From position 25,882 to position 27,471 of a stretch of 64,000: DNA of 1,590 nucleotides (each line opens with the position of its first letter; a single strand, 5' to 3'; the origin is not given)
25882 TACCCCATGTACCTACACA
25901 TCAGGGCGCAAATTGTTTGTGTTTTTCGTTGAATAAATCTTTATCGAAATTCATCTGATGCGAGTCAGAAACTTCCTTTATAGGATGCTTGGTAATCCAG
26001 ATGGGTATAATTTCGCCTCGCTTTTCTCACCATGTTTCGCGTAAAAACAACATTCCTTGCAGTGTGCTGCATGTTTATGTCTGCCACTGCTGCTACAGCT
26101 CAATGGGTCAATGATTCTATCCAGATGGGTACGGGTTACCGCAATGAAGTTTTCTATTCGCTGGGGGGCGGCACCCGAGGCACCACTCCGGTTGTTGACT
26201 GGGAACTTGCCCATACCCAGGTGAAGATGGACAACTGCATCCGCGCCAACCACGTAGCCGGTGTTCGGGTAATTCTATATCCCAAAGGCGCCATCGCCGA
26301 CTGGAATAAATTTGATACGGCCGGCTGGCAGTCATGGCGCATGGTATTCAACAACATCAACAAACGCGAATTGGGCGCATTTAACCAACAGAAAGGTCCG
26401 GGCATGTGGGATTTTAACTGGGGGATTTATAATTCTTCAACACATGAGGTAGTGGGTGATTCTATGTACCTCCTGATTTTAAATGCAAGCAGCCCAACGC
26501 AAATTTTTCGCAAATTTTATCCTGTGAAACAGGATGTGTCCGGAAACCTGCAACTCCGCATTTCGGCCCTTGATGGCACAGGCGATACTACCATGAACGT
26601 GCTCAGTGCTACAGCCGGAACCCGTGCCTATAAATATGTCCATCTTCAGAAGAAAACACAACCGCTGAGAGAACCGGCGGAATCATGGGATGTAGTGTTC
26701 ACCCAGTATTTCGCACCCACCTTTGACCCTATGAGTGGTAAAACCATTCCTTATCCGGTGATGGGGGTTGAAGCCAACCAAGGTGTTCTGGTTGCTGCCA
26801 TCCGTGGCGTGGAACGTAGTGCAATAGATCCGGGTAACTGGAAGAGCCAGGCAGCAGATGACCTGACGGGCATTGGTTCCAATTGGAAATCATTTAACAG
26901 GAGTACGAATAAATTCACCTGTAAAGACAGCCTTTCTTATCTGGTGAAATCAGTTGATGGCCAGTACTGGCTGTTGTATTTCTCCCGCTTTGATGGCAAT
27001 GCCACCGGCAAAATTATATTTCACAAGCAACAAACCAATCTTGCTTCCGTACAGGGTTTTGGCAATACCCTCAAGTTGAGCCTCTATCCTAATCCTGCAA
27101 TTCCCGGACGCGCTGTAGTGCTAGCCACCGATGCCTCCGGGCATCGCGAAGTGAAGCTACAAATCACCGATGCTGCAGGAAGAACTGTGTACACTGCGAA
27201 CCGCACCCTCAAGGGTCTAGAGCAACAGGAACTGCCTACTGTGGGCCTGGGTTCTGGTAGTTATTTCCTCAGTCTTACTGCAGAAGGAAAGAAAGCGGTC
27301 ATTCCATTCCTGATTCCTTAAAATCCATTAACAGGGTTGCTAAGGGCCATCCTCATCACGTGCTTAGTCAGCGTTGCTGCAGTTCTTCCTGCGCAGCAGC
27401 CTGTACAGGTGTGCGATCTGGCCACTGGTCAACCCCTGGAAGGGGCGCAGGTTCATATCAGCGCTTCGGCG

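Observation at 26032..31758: HmuY-like / TonB-dependent receptor / HmuY-like / PD40 locus, with one HmuY-like paralogue carrying a T9SS type-A secretion tail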

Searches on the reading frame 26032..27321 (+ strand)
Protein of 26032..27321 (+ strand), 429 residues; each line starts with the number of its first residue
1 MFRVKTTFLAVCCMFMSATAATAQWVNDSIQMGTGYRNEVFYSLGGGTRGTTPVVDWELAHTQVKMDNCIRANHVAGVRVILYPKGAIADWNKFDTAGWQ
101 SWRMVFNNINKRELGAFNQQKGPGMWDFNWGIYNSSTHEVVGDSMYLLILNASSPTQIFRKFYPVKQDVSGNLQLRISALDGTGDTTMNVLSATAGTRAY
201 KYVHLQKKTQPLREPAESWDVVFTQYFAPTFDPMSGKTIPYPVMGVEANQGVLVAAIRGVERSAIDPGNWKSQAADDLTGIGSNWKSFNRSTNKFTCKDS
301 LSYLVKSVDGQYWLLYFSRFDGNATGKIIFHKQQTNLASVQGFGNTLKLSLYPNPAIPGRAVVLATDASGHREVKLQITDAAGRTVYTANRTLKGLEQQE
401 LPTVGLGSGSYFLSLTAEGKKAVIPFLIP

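Call 3: search_protein_families(library=pfam, proteins=[window:26032-27321:+], max_evalue=0.1)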
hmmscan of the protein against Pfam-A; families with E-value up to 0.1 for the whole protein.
window:26032-27321:+ (429 aa): 2 families
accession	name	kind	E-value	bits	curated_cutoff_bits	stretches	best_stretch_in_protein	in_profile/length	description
PF18962.6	Por_Secre_tail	-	3.1e-07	31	27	1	351-423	1-74/75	Secretion system C-terminal sorting domain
PF21085.3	CusS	-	0.062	13.8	24.1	0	364-390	69-95/160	CusS sensor domain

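Call 4: search_protein_families(library=ncbifam, proteins=[window:26032-27321:+], max_evalue=0.1)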
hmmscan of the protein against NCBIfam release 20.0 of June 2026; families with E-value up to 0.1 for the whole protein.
window:26032-27321:+ (429 aa): 3 families
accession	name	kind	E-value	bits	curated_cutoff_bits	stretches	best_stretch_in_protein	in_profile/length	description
TIGR04183.1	Por_Secre_tail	domain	2.6e-07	30.5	23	1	351-424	1-67/72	T9SS type A sorting domain-containing protein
NF038113.1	T9SSA_dep_M36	equivalog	8e-05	21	885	1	335-421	780-861/869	T9SS-dependent M36 family metallopeptidase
NF052323.1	T9SSA_dep_M6i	equivalog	0.0013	16.8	600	1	345-418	954-1027/1043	T9SS-dependent M6-like inactivated metalloprotease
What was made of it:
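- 26032..27321 (+): T9SS-exported HmuY-like paralogue, 429 aa. It has a signal peptide ending AQ (Gln24 invariant), a two-part HmuY-like body (about residues 24-340) and a type-A T9SS C-terminal sorting domain (residues 351-429, nt 27082-27318). Por_Secre_tail is above threshold (calls 3, 4).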

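Call 8: search_solved_structures(query=window:26032-27321:+, max_evalue=1)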
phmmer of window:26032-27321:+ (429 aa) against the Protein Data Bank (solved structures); distinct sequences matched with E-value up to 1: 0.

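Call 23: predict_structure(alignment_id=A1)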
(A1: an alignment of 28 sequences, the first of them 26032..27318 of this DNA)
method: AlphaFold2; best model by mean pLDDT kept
length: 429 residues; sequences in the alignment: 28
mean_pLDDT: 83.1   pTM: 0.71
mean pLDDT of the five models: 83.1, 82.6, 82.3, 82.0, 80.8
residues with pLDDT >= 90: 200; 70-90: 164; 50-70: 30; < 50: 35
segments of 3 or more residues with pLDDT < 50: 1-22, 122-125, 338-346
pLDDT, mean of each block of 10 residues (from residue 1): 43 38 73 94 92 95 85 95 92 94 91 83 58 88 94 91 94 95 95 92 95 93 93 81 93 89 79 90 87 82 90 91 91 68 45 74 72 82 84 75 85 77 75
secondary structure, 60 per line:
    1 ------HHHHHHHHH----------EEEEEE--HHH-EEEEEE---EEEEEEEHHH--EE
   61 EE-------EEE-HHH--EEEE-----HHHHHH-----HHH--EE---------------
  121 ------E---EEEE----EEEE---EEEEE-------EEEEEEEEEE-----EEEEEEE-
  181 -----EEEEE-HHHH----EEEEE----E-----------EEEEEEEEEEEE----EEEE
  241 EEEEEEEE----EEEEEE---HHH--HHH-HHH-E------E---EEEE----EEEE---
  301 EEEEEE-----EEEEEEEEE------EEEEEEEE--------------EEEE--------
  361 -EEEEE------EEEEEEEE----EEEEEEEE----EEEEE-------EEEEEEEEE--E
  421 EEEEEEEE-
elements in order: H7-15 E26-31 E38-43 E47-53 E59-62 E70-72 E79-82 H88-93 E131-134 E139-142 E146-150 E158-167 E173-179 E186-190 H192-195 E200-204 E221-232 E237-248 E253-258 E286-289 E294-297 E301-306 E312-320 E327-334 E349-352 E362-366 E373-380 E385-392 E397-401 E409-417 E420-428
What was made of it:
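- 26032..27321 (+): The AF2 model has pLDDT 83 (call 23).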

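Call 27: fold_search(model_id=the predicted structure, library=pdb)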
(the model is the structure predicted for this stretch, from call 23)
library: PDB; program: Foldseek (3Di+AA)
matches with E <= 10: 1180; with E <= 0.001: 7
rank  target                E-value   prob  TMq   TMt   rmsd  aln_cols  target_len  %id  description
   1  2qki_A                2.8e-04  0.51  0.15  0.11  22.0       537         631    9  Human C3c in complex with the inhibitor compstatin (released 2007-08-14)
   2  2qki_D                4.1e-04  0.47  0.15  0.12  22.5       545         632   10  Human C3c in complex with the inhibitor compstatin (released 2007-08-14)
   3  9v6n_B                4.1e-04  0.44  0.14  0.14  32.1       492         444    8  Block based reconstruction of RVFV GnGc-Fab140 complex (released 2025-12-24)
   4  8qb1_A                4.5e-04  1.00  0.17  0.76   2.3        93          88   19  C-terminal domain of mirolase from Tannerella forsythia (released 2024-02-28)
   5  7ptp_A                5.9e-04  0.72  0.17  0.10  30.2       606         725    9  In-situ structure of pentameric S-layer protein (released 2021-12-15)
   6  6egt_C                6.9e-04  0.44  0.15  0.15  30.5       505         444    8  Structure of RVFV envelope protein Gc in postfusion conformation in complex with MES (released 2017-11-01)
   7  5fo7_A                8.1e-04  0.44  0.16  0.12  22.1       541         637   10  Crystal Structure of Human Complement C3b at 2.8 Angstrom resolution (released 2016-04-06)
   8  8ovb_A                1.2e-03  0.63  0.16  0.12  22.5       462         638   10  Human Complement C3b in complex with Trypanosoma brucei ISG65. (released 2024-02-14)
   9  2xwx_A                1.2e-03  0.85  0.17  0.18  21.2       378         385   10  Vibrio cholerae colonization factor GbpA crystal structure (released 2011-11-16)
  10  1f6a_A                1.4e-03  0.99  0.14  0.29  13.9       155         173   10  Structure of the human ige-fc bound to its high affinity receptor fc(epsilon)ri(alpha) (released 2000-07-20)
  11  3hs0_F                1.8e-03  0.60  0.17  0.13  20.9       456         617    8  Cobra Venom Factor (CVF) in complex with human factor B (released 2009-07-07)
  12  8w90_D                2.0e-03  0.99  0.15  0.34  13.2       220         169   10  crystal structure of CD4-D1D2 with Nb457 (released 2024-09-04)
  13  7b2m_A                2.1e-03  0.63  0.19  0.14  24.0       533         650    9  Cryo-EM structure of complement C4b in complex with nanobody E3 (released 2022-03-02)
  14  8s3o_A                2.1e-03  0.51  0.17  0.08  23.5       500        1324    8  Structure of native human CD109 (released 2025-03-05)
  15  4hjc                  2.1e-03  0.28  0.14  0.14  38.5       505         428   10  Crystal structure of glycoprotein C from Rift Valley Fever Virus (non-glycosylated) (released 2013-01-16)
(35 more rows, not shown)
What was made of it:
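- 26032..27321 (+): Foldseek matches the mirolase CTD (TM 0.76) and gives PinO and BVU_2192 probabilities of 0.99 and 0.98 (call 27).
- On HmuY family (Pfam PF14064): For the T9SS paralogue, PinO gives 0.99 and BVU_2192 0.98, with target TM 0.38-0.43 (call 27).
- On T9SS type-A cargo: The predicted domain superposes on the mirolase CTD (TM 0.76, rmsd 2.3 A; call 27).
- Checked: Its predicted C-terminal domain superposes on the mirolase T9SS CTD (TM 0.76, rmsd 2.3 A; call 27).
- The CTD is above threshold and folds like a solved T9SS CTD (calls 3, 4, 27).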

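Call 39: find_related_loci(query=A1, collection=genome_contigs, flank=8000)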
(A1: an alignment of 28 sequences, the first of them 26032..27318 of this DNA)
Query A1 (429 aa) in genome_contigs; peptide patterns used: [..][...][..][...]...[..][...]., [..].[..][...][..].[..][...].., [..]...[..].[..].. (x = any residue, [..] = any of these).
114 stretches matched a pattern; 81 encode a relative of the query (tblastn E <= 1e-3); the best 80 are kept; 80 distinct loci.
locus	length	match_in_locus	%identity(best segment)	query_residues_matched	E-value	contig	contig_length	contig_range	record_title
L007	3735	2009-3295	75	1-429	0e+0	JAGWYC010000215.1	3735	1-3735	MAG: Bacteroidetes bacterium isolate REEB481 contig-150_41981, whole genome shotgun sequence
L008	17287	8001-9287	71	1-429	0e+0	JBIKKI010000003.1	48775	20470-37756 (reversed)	MAG: Bacteroidia bacterium isolate ME2014-07-24_3300043772_group5_bin19 Rohwer_bin1019_scaffold_353_c1, whole genome sho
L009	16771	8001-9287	70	1-429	0e+0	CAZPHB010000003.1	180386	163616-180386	MAG TPA_asm: uncultured Flavobacteriaceae bacterium isolate SRP319275_co3_66 genome assembly, contig: NODE_101_length_18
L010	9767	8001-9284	70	1-429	0e+0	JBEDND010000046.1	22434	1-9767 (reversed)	MAG: Bacteroidota bacterium isolate NASQAN2015_111_B_bin.81 scaffold_742042, whole genome shotgun sequence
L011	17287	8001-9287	69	1-429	0e+0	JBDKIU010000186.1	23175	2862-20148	MAG: Bacteroidota bacterium isolate greatmiami_2019_sw_WHONDRS-S19S_0099_B_bin.77 scaffold_2500604, whole genome shotgun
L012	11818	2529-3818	54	1-425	1e-156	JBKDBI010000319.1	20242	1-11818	MAG: Bacteroidota bacterium isolate samp_2079_maxbin_1042 samp_2079_628898, whole genome shotgun sequence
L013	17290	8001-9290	53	1-425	6e-156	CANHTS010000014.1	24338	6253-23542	MAG: Flavobacteriales bacterium isolate RE-26jul17-241 genome assembly, contig: RE-26jul17-C2626, whole genome shotgun s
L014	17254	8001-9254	38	9-416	2e-86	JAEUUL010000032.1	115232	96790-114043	MAG: Bacteroidetes bacterium isolate new MAG-354 k141_2404018, whole genome shotgun sequence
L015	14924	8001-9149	39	16-390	2e-83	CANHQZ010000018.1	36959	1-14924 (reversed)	MAG: Flavobacteriales bacterium isolate RE-26jul17-157 genome assembly, contig: RE-26jul17-C1220, whole genome shotgun s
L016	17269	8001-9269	36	8-423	5e-83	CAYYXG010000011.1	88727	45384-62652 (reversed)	MAG TPA_asm: uncultured Flavobacteriaceae bacterium isolate SRP319275_co3_42 genome assembly, contig: NODE_392_length_88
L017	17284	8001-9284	35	8-428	1e-82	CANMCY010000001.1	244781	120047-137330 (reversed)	MAG: Flavobacteriales bacterium isolate ZE-Oct18-133 genome assembly, contig: ZE-Oct18-C14, whole genome shotgun sequenc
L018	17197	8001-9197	39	1-390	9e-83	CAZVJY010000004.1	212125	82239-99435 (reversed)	MAG TPA_asm: uncultured Flavobacteriaceae bacterium isolate SRP318679_co1_16 genome assembly, contig: NODE_33_length_212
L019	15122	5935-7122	37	3-386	9e-83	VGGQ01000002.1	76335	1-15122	MAG: Bacteroidetes bacterium isolate K_DeepCast_35m_m2_065 K_DeepCast_35m_m2_065_Ga0194129_10000486, whole genome shotgu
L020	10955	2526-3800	38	8-415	3e-82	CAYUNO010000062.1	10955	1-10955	MAG TPA_asm: uncultured Flavobacteriaceae bacterium isolate binchicken_co393_172 genome assembly, contig: NODE_4592_leng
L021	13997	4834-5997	37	9-386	1e-81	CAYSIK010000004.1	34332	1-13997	MAG TPA_asm: uncultured Flavobacteriaceae bacterium isolate binchicken_co298_54 genome assembly, contig: NODE_2088_lengt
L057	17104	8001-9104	32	28-410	9e-55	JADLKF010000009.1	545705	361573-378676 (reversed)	MAG: Lentimicrobiaceae bacterium isolate DFE_LEN c_000000000056, whole genome shotgun sequence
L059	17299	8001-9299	29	2-428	6e-51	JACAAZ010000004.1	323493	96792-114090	MAG: Bacteroidetes bacterium isolate Cfx3-02 MAG02_4, whole genome shotgun sequence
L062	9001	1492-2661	32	26-415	2e-49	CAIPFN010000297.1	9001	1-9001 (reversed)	MAG: uncultured Bacteroidales bacterium isolate MJ-time_bin-7144 genome assembly, contig: bin-7144:297/392, whole genome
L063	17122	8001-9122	32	29-420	4e-49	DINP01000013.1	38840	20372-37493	MAG TPA_asm: Bacteroidales bacterium UBA5537 UBA5537_contig_10806, whole genome shotgun sequence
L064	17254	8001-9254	31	1-416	3e-49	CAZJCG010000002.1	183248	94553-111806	MAG TPA_asm: uncultured Lentimicrobiaceae bacterium isolate SRP167436_co1_356 genome assembly, contig: NODE_27_length_18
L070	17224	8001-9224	29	1-417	5e-47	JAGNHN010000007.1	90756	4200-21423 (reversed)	MAG: Lentimicrobiaceae bacterium isolate Go_SlDig_bin_16 Go_SlDig_524_length_90756_cov_13.024937, whole genome shotgun s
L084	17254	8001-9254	28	5-428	4e-43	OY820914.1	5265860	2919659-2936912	MAG: Bacteroidales bacterium isolate 29af8000-aa9b-4969-9261-ea2c593eb5de genome assembly, chromosome: 1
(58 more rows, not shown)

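Call 42: search_protein_families(library=pfam, proteins=[L057:7397-7765:+, L059:7347-7712:+, L084:7485-7847:+, L063:7416-7763:+, L059:12844-14682:+, L070:12491-14275:+, L057:12745-15375:+, L064:6816-7334:+, L070:6966-7487:+, L059:6595-7101:+], max_evalue=0.01)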
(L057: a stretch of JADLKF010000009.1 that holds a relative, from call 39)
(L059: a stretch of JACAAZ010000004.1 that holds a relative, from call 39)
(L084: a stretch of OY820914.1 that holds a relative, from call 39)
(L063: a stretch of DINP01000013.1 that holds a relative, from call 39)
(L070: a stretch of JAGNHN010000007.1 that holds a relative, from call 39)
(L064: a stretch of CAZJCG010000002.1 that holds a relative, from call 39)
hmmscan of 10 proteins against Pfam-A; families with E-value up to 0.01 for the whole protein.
L057:7397-7765:+ (123 aa): 0 families

L059:7347-7712:+ (122 aa): 0 families

L084:7485-7847:+ (121 aa): 0 families

L063:7416-7763:+ (116 aa): 0 families

L059:12844-14682:+ (613 aa): 7 families
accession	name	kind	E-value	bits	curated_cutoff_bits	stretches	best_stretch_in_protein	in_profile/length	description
PF04389.22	Peptidase_M28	-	1.9e-41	142.4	21.3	1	294-498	1-189/193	Peptidase family M28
PF13180.12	PDZ_2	-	2.6e-12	47.3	27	1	533-607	3-74/80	PDZ domain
PF17820.7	PDZ_6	-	6.1e-09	35.9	27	1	549-583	2-36/54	PDZ domain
PF00595.29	PDZ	-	6.8e-08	33.2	23.2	1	533-580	12-60/81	PDZ domain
PF01546.33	Peptidase_M20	-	1.5e-07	32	24.6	1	312-464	1-169/206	Peptidase family M20/M25/M40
PF02225.27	PA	-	2.7e-06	27.8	23.9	1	159-249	16-95/95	PA domain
PF05450.20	Nicastrin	-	0.004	17.2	25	1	340-407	21-98/218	Nicastrin large lobe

L070:12491-14275:+ (595 aa): 7 families
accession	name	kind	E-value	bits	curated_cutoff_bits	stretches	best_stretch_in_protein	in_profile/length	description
PF04389.22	Peptidase_M28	-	5.4e-42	144.1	21.3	1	278-480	1-189/193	Peptidase family M28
PF13180.12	PDZ_2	-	4.8e-10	40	27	1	526-593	11-78/80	PDZ domain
PF02225.27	PA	-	1.2e-08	35.3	23.9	1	136-231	9-93/95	PA domain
PF17820.7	PDZ_6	-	8.2e-08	32.3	27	1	531-584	2-54/54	PDZ domain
PF01546.33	Peptidase_M20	-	2.9e-07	31.1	24.6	1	297-483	2-203/206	Peptidase family M20/M25/M40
PF16254.10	DUF4910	-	0.0019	17.5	26.6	1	325-487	83-244/247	Domain of unknown function (DUF4910)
PF00595.29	PDZ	-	0.0027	18.5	23.2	1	522-582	23-80/81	PDZ domain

L057:12745-15375:+ (877 aa): 5 families
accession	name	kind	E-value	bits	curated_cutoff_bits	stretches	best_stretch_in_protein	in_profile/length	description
PF00149.33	Metallophos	-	8.6e-14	52.8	21.5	1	370-570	2-191/191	Calcineurin-like phosphoesterase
PF18962.6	Por_Secre_tail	-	1.6e-12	48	27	1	799-874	2-74/75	Secretion system C-terminal sorting domain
PF16656.11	Pur_ac_phosph_N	-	2.4e-11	44.5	30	1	282-359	10-93/93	Purple acid Phosphatase, N-terminal domain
PF13385.13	Laminin_G_3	-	3.2e-05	24.6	27.6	1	130-258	16-150/151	Concanavalin A-like lectin/glucanases superfamily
PF16655.11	PhoD_N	-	0.0011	19.9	30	1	302-359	32-90/90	PhoD-like phosphatase, N-terminal domain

L064:6816-7334:+ (173 aa): 2 families
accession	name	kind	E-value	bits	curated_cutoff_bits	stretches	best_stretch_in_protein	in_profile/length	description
PF00258.30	Flavodoxin_1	-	1.8e-13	51.3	25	1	13-110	7-113/143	Flavodoxin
PF12724.12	Flavodoxin_5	-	6.9e-06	26.9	27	1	13-88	8-82/145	Flavodoxin domain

L070:6966-7487:+ (174 aa): 1 family
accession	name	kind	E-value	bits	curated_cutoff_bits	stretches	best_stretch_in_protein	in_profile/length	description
PF02643.20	DUF192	-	1.4e-32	112.1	27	1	66-169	1-95/96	Uncharacterized ACR, COG1430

L059:6595-7101:+ (169 aa): 3 families
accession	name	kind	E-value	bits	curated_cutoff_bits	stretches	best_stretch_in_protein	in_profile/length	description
PF00258.30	Flavodoxin_1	-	1.4e-14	54.9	25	1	13-159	7-143/143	Flavodoxin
PF12724.12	Flavodoxin_5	-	1.9e-06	28.7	27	1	13-87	8-81/145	Flavodoxin domain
PF12641.12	Flavodoxin_3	-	0.0003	21.1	27.5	1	14-88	9-75/160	Flavodoxin domain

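Call 61: search_protein_families(library=pfam, alignment_id=A5, max_evalue=0.001)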
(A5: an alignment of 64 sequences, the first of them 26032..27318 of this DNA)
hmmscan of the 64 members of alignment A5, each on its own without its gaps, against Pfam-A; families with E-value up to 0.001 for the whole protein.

A. member 1, window:26032-27318:+ (429 aa): 1 family
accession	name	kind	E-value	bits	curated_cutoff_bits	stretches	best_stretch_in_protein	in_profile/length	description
PF18962.6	Por_Secre_tail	-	3.1e-07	31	27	1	351-423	1-74/75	Secretion system C-terminal sorting domain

B. families by the number of members that match (of 64 scanned): 4 families
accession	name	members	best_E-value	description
PF18962.6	Por_Secre_tail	55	4.7e-18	Secretion system C-terminal sorting domain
PF14064.11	HmuY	46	1.4e-14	HmuY protein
PF11589.14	DUF3244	2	0.00011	Domain of unknown function (DUF3244)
PF13585.12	CHU_C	1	3.5e-06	CHU_C Type IX secretion signal domain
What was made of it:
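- Checked: It rests on the paralogue, on 46 of 64 wider-family members that do hit PF14064 (call 61), and on Foldseek hits to PinO and BVU_2192 (call 27).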

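Call 70: search_protein_families(library=ncbifam, proteins=[L059:12844-14682:+], max_evalue=0.00001)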
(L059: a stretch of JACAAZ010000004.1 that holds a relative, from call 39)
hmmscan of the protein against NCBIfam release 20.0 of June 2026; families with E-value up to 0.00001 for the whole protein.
L059:12844-14682:+ (613 aa): 11 families
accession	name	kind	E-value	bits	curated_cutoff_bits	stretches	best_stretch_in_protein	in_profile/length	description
NF045908.1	AminopepLapALeg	equivalog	3.4e-18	65.7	600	1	310-489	206-377/396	aminopeptidase LapA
TIGR02037.1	degP_htrA_DO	subfamily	6.3e-14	51.7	416.2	1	541-611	255-325/434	Do family serine endopeptidase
NF008147.1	PRK10898.1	equivalog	4.3e-11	42.6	408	1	544-606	278-340/352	outer membrane-stress sensor serine endopeptidase DegS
NF047968.1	SerProtHtrA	equivalog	1.5e-09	37.7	470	1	543-613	287-357/357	serine protease HtrA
NF050055.1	SerProtHtrAMycob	equivalog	1.1e-08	34.4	800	1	524-611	408-496/502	serine protease HtrA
NF007526.1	PRK10139.1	equivalog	2.1e-08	33.3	756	1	545-609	291-355/456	serine endoprotease DegQ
TIGR02038.1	protease_degS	equivalog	2.4e-08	33.5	422.95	1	543-611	276-344/351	outer membrane-stress sensor serine endopeptidase DegS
NF041199.1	trx7_PDZ_seleno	equivalog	1.3e-07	30.9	300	1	544-607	202-266/390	Trx7/PDZ domain-containing (seleno)protein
NF041515.1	GspC_delta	equivalog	4.7e-07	29.8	150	1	535-606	232-303/311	type II secretion system protein GspC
NF041521.1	HhoA_HhoB_HtrA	equivalog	6e-07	29.1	450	1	542-612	260-330/335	HhoA/HhoB/HtrA family serine endopeptidase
NF008189.1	PRK10942.1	equivalog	3.8e-06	25.6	720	1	542-602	409-467/477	serine endoprotease DegP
